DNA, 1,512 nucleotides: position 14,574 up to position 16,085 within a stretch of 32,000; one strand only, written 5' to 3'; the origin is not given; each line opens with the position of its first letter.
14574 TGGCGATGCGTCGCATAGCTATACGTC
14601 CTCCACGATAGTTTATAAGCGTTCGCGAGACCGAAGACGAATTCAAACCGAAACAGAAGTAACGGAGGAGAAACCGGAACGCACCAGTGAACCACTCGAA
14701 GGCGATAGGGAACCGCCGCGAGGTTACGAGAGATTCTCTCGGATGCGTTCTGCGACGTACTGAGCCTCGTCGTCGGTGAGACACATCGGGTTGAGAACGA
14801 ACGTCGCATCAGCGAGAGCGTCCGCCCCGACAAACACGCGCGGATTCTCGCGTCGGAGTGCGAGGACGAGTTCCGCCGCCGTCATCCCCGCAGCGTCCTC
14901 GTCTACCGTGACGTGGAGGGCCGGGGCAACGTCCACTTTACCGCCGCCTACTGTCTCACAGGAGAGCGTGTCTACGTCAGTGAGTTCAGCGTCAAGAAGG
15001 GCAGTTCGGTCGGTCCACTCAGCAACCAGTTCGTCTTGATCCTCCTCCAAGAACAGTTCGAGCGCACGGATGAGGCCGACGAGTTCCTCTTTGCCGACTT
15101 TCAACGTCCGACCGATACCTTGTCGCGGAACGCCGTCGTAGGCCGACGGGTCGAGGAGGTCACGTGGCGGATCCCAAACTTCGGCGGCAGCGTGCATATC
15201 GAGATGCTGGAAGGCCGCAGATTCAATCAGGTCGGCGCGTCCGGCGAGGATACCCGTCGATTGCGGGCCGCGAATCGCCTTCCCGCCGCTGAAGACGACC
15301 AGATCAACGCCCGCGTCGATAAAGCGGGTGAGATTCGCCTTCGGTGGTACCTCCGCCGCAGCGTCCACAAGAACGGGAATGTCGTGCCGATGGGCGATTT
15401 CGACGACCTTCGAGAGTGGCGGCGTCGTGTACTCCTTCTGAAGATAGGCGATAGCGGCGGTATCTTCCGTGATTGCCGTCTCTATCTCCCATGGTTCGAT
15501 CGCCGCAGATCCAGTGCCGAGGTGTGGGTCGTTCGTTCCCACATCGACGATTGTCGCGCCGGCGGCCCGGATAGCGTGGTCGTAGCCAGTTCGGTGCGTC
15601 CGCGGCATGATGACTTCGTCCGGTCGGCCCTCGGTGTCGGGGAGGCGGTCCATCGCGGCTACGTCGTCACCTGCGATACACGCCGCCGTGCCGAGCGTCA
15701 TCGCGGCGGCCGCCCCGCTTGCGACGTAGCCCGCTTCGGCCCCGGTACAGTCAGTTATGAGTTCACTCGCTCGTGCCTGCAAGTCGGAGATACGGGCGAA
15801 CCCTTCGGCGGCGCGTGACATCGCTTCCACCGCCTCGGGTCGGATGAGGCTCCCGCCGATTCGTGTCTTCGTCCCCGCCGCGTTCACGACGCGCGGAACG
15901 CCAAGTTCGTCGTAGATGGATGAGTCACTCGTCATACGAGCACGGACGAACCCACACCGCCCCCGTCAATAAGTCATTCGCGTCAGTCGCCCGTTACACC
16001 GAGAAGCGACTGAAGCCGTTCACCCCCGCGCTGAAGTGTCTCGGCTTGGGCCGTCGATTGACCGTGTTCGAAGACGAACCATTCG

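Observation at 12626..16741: Core minus-strand operon TIM-barrel -> DgaE-like PLP enzyme -> degenerate Gfo -> Gfo, facing a convergent Gfo-Gfo pair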

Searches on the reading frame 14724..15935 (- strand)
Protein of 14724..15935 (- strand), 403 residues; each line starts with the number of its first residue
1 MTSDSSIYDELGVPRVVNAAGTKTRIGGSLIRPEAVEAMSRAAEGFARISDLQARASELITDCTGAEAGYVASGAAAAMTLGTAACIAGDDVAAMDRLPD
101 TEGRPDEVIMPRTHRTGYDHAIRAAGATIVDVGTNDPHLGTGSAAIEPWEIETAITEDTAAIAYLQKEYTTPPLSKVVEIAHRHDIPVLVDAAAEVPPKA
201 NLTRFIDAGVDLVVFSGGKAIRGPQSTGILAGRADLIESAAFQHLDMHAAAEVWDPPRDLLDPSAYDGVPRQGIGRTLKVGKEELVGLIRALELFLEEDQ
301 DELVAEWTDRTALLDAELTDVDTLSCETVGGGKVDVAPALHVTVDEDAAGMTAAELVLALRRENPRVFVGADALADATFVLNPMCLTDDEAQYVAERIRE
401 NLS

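Call 4: search_protein_families(library=pfam, proteins=[window:14724-15935:-], max_evalue=0.01)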
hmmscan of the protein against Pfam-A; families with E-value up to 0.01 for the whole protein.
window:14724-15935:- (403 aa): 5 families
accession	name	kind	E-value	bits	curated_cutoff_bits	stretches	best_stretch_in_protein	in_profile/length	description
PF00266.25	Aminotran_5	-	2e-09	37.3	21.5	1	146-240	127-221/371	Aminotransferase class-V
PF03841.19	SelA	-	3.6e-09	36.5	22.8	1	18-239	3-232/367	L-seryl-tRNA selenium transferase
PF01041.23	DegT_DnrJ_EryC1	-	5.8e-07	29.5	19.8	1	70-194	36-148/360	DegT/DnrJ/EryC1/StrS aminotransferase family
PF01053.26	Cys_Met_Meta_PP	-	3.4e-05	23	27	1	169-226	151-205/381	Cys/Met metabolism PLP-dependent enzyme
PF01212.27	Beta_elim_lyase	-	0.00089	19.1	27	1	169-243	136-222/288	Beta-eliminating lyase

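Call 7: search_protein_families(library=ncbifam, proteins=[window:14724-15935:-], max_evalue=0.001)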
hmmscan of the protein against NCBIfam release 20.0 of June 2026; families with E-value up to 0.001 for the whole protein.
window:14724-15935:- (403 aa): 17 families
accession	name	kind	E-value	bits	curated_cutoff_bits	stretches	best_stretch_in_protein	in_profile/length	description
TIGR01437.1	selA_rel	subfamily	7.1e-60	202.8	385.3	2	7-244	1-233/363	DgaE family pyridoxal phosphate-dependent ammonia lyase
NF047797.1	glminPNH3LysDgaE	equivalog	1e-54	185.9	600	2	6-250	2-241/367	D-glucosaminate-6-phosphate ammonia lyase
TIGR00474.1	selA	equivalog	7.4e-15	54.7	267.9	1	13-240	73-308/455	L-seryl-tRNA(Sec) selenium transferase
TIGR03576.1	pyridox_MJ0158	hypoth_equivalog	4.5e-07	29.3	304.45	1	174-240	157-224/346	TIGR03576 family pyridoxal phosphate-dependent enzyme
TIGR01326.1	OAH_OAS_sulfhy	subfamily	5.4e-07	28.7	495.1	1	151-227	135-211/418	O-acetylhomoserine aminocarboxypropyltransferase/cysteine synthase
TIGR01979.1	sufS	subfamily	1.6e-06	27.2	475.1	1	170-239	174-240/403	SufS family cysteine desulfurase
NF008687.0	PRK11706.1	equivalog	1.6e-06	27.1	375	1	77-196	46-157/375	dTDP-4-amino-4,6-dideoxygalactose transaminase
NF041166.1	f2_encap_cargo1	exception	3.8e-06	26.3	800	1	170-240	401-468/623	family 2A encapsulin nanocompartment cargo protein cysteine desulfurase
NF006096.0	PRK08248.1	equivalog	5.7e-06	25.2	726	1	147-225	138-216/431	homocysteine synthase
TIGR02379.1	ECA_wecE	subfamily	1.1e-05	24.4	434.85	1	77-196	46-157/376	dTDP-4-amino-4,6-dideoxy-D-glucose transaminase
TIGR01328.1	met_gam_lyase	equivalog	0.00011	21.2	549.7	1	174-239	163-227/391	methionine gamma-lyase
NF006810.0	PRK09331.1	subfamily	0.00018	20.4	301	1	145-236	149-239/397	Sep-tRNA:Cys-tRNA synthetase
NF006791.0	PRK09295.1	equivalog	0.00029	20.1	661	1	170-239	179-245/406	cysteine desulfurase SufS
NF008126.0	PRK10874.1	equivalog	0.0003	20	607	1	171-240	176-242/401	cysteine desulfurase CsdA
TIGR03392.1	FeS_syn_CsdA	equivalog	0.00049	19.4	493.6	1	157-240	156-239/398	cysteine desulfurase CsdA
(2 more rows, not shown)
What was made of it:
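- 14724..15935 (-): Long-form DgaE/Cap15-family fold-type-I PLP enzyme (403 aa). Proposed 2-amino-2-deoxy-aldonate (glucosaminate-type) ammonia-lyase acting on an unphosphorylated substrate. NCBIfam DgaE models score below cut-off (call 7).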

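Call 8: search_solved_structures(query=window:14724-15935:-, max_evalue=0.01, show_alignments=2)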
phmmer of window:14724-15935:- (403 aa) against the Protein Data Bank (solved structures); distinct sequences matched with E-value up to 0.01: 18.
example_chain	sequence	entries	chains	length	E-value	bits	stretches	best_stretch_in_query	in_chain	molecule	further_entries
7lc0_A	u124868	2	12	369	3.9e-41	144.7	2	6-244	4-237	Putative selenocysteine synthase (L-seryl-tRNA(Ser) selenium transferase) | D-glucosaminate-6-phosphate ammonia lyase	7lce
8t7j_A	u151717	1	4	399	1.4e-38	136.3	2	6-243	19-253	Putative selenocysteine synthase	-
4w91_A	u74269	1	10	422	5.8e-08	35.5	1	145-239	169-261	Aminotransferase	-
7kb0_A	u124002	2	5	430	7.5e-06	28.6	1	147-227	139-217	O-acetyl-L-homoserine sulfhydrylase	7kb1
8kg1_A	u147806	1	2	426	8.3e-06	28.4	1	169-241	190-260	cysteine desulfurase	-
3w1i_A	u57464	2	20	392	2.6e-05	26.8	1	13-239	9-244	L-seryl-tRNA(Sec) selenium transferase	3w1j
3w1h_A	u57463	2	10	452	2.9e-05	26.7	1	12-239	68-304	L-seryl-tRNA(Sec) selenium transferase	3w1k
8uzw_A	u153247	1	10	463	3.1e-05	26.6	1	16-239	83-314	L-seryl-tRNA(Sec) selenium transferase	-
3wco_A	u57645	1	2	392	0.00011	24.7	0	175-239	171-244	L-seryl-tRNA(Sec) selenium transferase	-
3wcn_A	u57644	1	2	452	0.00013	24.5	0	175-239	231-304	L-seryl-tRNA(Sec) selenium transferase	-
8sf5_A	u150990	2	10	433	0.0004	22.9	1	150-229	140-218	O-acetylhomoserine/O-acetylserine sulfhydrylase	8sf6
8erb_A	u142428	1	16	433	0.0042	19.5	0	153-227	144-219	Sulfhydrylase FUB7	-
8d8s_A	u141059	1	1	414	0.0043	19.5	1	152-239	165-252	Cysteine desulfurase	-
8eqw_A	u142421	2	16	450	0.0047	19.4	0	153-227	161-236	Sulfhydrylase FUB7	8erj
8ovh_A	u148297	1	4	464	0.0048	19.4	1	148-227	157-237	Homocysteine/cysteine synthase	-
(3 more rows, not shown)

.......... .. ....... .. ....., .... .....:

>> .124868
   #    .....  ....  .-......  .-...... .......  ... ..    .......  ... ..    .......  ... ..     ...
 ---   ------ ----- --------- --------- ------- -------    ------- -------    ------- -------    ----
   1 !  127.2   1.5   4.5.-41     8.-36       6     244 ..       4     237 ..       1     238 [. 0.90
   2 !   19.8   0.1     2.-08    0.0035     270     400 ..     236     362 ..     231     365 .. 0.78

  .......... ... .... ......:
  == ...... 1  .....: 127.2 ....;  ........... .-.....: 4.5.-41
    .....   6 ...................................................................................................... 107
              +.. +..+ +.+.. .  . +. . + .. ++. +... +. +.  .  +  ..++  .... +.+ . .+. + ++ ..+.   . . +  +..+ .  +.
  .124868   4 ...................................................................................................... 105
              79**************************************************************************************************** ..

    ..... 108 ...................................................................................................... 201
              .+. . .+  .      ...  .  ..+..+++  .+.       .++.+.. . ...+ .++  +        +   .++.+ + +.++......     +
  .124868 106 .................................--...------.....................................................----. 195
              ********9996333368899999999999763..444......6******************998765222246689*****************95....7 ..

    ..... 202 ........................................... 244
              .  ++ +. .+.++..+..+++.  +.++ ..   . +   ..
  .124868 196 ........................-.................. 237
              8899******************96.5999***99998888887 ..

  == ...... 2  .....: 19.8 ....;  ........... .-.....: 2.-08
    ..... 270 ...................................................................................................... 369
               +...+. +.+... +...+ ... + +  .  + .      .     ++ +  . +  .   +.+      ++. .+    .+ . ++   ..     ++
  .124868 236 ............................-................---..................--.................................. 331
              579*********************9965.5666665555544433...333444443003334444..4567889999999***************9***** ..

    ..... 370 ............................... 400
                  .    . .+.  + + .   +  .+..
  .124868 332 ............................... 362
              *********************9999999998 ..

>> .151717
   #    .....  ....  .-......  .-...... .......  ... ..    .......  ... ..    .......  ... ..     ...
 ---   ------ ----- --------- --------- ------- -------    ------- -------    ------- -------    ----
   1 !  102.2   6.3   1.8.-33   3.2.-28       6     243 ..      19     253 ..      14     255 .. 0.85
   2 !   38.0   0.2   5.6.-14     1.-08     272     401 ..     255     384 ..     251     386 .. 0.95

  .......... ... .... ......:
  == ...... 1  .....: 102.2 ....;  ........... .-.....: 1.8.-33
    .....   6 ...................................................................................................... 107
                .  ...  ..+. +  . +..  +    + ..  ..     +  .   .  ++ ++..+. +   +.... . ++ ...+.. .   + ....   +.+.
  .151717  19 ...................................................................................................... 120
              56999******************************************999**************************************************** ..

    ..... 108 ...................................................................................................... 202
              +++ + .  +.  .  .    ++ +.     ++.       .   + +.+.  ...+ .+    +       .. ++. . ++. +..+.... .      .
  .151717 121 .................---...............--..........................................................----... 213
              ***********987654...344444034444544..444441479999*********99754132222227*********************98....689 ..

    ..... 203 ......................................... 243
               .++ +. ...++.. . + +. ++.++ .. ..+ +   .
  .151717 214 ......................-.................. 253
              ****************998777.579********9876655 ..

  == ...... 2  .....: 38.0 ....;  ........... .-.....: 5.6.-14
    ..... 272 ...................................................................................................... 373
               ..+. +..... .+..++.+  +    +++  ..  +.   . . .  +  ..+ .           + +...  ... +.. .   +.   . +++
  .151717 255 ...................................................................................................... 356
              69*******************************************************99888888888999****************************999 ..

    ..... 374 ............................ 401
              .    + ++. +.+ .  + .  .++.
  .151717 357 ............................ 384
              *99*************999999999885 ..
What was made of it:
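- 14724..15935 (-): PDB sequence hits: DgaE 7lc0 E=4e-41 and Cap15 8t7j E=1e-38 (call 8).
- Checked: The three peptide blocks VDAAAE, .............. and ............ are present in the translation (call 8).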

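Call 9: find_homologous_proteins(query=window:14724-15935:-, max_evalue=0.00001)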
Query window:14724-15935:- (403 aa): 4393 proteins with E <= 0.00001 among 8000 candidates; the best 120 are listed.
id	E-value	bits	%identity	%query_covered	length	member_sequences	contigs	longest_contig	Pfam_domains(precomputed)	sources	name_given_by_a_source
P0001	3.7e-254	861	99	100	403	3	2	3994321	PF03841.20,PF00266.26,PF01041.24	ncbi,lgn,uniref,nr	ncbi:aminotransferase class V-fold PLP-dependent enzyme [Halogeometricum borinquense]|uniref:Aminotr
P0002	9.7e-195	665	77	100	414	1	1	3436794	PF03841.20,PF00266.26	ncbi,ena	-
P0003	2.8e-190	650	76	100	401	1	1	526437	PF03841.20,PF00266.26,PF01041.24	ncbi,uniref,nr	ncbi:aminotransferase class V-fold PLP-dependent enzyme [Halegenticoccus soli]|uniref:aminotransfera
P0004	1.3e-189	648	74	100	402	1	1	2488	PF03841.20,PF00266.26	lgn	-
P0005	3.7e-183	627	73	99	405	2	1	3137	PF03841.20,PF00266.26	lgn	-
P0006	1.3e-181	622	73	99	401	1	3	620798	PF03841.20,PF00266.26,PF01053.27,PF01041.24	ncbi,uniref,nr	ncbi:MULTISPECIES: aminotransferase class V-fold PLP-dependent enzyme [unclassified Haladaptatus]|un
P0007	1.3e-179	615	72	100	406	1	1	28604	PF03841.20,PF00266.26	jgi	jgi:D-glucosaminate-6-phosphate ammonia-lyase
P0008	8.7e-179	613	72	99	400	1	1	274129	PF03841.20,PF00266.26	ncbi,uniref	ncbi:aminotransferase class V-fold PLP-dependent enzyme [Halopelagius fulvigenes]|uniref:Aminotransf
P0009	3.6e-177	607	71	100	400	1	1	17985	PF03841.20,PF00266.26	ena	-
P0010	9.9e-177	606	70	100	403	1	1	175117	PF03841.20,PF00266.26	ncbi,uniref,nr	ncbi:aminotransferase class V-fold PLP-dependent enzyme [Natronorubrum halophilum]|uniref:aminotrans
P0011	1.5e-175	602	69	99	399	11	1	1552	PF03841.20,PF00266.26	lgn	-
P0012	1.2e-174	599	71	99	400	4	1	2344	PF03841.20,PF00266.26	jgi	jgi:L-seryl-tRNA(Ser) seleniumtransferase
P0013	2.1e-174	598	70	100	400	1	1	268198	PF03841.20,PF00266.26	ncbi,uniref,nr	ncbi:aminotransferase class V-fold PLP-dependent enzyme [Halorussus amylolyticus]|uniref:aminotransf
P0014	2.4e-174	598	69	100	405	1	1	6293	PF03841.20,PF00266.26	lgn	-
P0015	2.5e-174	598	71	100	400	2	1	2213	PF03841.20,PF00266.26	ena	-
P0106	1.2e-165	569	67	98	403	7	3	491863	PF03841.20,PF00266.26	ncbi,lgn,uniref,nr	ncbi:L-seryl-tRNA selenium transferase [Haladaptatus paucihalophilus DX253]|uniref:L-seryl-tRNA sele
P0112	1.8e-165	569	68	99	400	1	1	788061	PF03841.20,PF00266.26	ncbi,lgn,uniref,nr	ncbi:L-seryl-tRNA(Ser) seleniumtransferase [Natronoarchaeum philippinense]|uniref:L-seryl-tRNA(Ser) 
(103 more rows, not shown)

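Call 10: find_related_loci(query=window:14724-15935:-, collection=genome_contigs, flank=10000)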
Query window:14724-15935:- (403 aa) in genome_contigs; peptide patterns used: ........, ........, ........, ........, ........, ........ (x = any residue, [..] = any of these).
600 stretches matched a pattern (row limit reached: there are more); 30 encode a relative of the query (tblastn E <= 1e-3); 30 distinct loci.
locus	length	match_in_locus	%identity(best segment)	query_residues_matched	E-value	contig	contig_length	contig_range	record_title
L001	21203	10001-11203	76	1-402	0e+0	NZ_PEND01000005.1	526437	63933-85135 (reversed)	Halegenticoccus soli strain SYSU A9-0 contig005, whole genome shotgun sequence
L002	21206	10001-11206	77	1-402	0e+0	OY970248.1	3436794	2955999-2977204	MAG: Haloferacaceae archaeon isolate MFD01721.bin.c.6 genome assembly, chromosome: 1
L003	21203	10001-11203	68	1-402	3e-177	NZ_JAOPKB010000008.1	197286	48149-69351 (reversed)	Natronoglomus mannanivorans strain AArc-m2/3/4 NODE_8, whole genome shotgun sequence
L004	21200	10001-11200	68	1-400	8e-174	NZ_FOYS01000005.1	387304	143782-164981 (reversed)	Halogeometricum limi strain CGMCC 1.8711, whole genome shotgun sequence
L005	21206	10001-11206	65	1-402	3e-173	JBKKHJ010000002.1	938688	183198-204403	Natrialbaceae archaeon A-CW3 NODE_2_length_938688_cov_186.386000, whole genome shotgun sequence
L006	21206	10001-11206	66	1-402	3e-172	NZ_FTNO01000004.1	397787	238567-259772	Haladaptatus litoreus strain CGMCC 1.7737, whole genome shotgun sequence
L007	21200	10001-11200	67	3-402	6e-172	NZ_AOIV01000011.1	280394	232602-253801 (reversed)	Halogeometricum pallidum JCM 14848 contig_11, whole genome shotgun sequence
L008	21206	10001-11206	66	1-402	4e-172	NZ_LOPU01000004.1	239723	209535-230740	Haloprofundus marisrubri strain SB9 contig_12, whole genome shotgun sequence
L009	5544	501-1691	67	6-402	3e-173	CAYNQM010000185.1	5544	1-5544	MAG TPA_asm: uncultured Haladaptatus sp. isolate SRP304980_co2_286 genome assembly, contig: NODE_16067_length_5544_cov_1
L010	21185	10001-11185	66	4-398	5e-168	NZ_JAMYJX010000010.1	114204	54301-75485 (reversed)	Haladaptatus sp. AB618 NODE_10_length_114204_cov_107.426618, whole genome shotgun sequence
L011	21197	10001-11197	63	3-402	9e-166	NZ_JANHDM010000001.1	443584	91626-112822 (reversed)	Halorubrum rubrum strain YC87 Scaffold1_1, whole genome shotgun sequence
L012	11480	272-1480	62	1-403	6e-165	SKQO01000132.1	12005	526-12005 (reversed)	MAG: Halobacteriales archaeon isolate CSSed162cmA_432R1 CSSed16-2cmA-17340, whole genome shotgun sequence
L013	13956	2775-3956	66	6-399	2e-164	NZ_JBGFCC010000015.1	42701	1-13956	Natrarchaeobius versutus strain A-rgal3 NODE_15_length_42701_cov_137.183042, whole genome shotgun sequence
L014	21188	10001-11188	65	2-398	4e-164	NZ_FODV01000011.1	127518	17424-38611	Halogranum amylolyticum strain CGMCC 1.10121, whole genome shotgun sequence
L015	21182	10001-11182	66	5-398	6e-164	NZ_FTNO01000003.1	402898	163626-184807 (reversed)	Haladaptatus litoreus strain CGMCC 1.7737, whole genome shotgun sequence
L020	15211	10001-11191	64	6-402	3e-156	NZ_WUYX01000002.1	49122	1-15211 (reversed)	Natronorubrum halalkaliphilum strain JWXQ-INN-674 NODE_3_length_49038_cov_88.356171, whole genome shotgun sequence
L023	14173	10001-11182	47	7-403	1e-94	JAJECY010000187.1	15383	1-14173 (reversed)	MAG: Acidobacteria bacterium isolate jk18xAbins.46 k141_385278, whole genome shotgun sequence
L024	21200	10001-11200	65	3-403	2e-155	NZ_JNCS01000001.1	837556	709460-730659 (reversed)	Natrinema altunense strain AJ2 N_altunense_AJ2_contig_1, whole genome shotgun sequence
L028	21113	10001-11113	34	2-402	1e-62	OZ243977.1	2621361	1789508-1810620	MAG: Dehalococcoidia bacterium isolate 7f9773e7-94d2-4cdc-9af9-5f80bc638774 genome assembly, chromosome: 1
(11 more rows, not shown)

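Call 19: find_encoding_contigs(protein=P0001, flank=10000, max_places=2)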
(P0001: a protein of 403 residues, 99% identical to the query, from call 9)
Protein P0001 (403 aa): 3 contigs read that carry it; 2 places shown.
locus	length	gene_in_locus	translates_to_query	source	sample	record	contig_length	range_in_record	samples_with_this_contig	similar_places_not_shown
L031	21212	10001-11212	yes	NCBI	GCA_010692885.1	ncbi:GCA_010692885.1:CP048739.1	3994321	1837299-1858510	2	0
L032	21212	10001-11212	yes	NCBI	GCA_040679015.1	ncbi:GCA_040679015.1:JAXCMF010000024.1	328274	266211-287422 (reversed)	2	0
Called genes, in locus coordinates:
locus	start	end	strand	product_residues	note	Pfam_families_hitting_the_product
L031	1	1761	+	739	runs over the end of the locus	PF00933:Glyco_hydro_3, PF01915:Glyco_hydro_3_C, PF14310:Fn3-like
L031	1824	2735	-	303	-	-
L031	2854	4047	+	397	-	PF01497:Peripla_BP_2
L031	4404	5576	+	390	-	PF00108:Thiolase_N, PF00109:ketoacyl-synt (weak), PF02803:Thiolase_C, PF22691:Thiolase_C_1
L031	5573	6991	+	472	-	PF12172:zf-ChsH2 (weak)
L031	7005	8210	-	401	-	PF07221:GlcNAc_2-epim, PF03663:Glyco_hydro_76 (faint)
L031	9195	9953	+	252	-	PF01261:AP_endonuc_2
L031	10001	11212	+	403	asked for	PF03841:SelA, PF01041:DegT_DnrJ_EryC1 (weak), PF00266:Aminotran_5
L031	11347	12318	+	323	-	PF01408:GFO_IDH_MocA, PF22725:GFO_IDH_MocA_C3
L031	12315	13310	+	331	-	PF01408:GFO_IDH_MocA, PF02894:GFO_IDH_MocA_C, PF22725:GFO_IDH_MocA_C3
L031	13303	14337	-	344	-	PF01408:GFO_IDH_MocA, PF22725:GFO_IDH_MocA_C3, PF02894:GFO_IDH_MocA_C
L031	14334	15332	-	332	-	PF01408:GFO_IDH_MocA, PF02894:GFO_IDH_MocA_C, PF22725:GFO_IDH_MocA_C3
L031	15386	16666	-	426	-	PF13191:AAA_16, PF13401:AAA_22, PF22606:Cdc6-ORC-like_ATPase_lid (weak), PF22703:Cdc6_lid, PF09079:WHD_Cdc6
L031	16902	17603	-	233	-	PF02585:PIG-L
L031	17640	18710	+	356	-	PF08240:ADH_N, PF16912:Glu_dehyd_C, PF00107:ADH_zinc_N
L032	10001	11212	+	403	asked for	PF03841:SelA, PF01041:DegT_DnrJ_EryC1 (weak), PF00266:Aminotran_5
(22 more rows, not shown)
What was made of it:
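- Checked: Independent gene calls in two other H. borinquense assemblies give the same four products of 252, 403, 323 and 331 aa (call 19).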
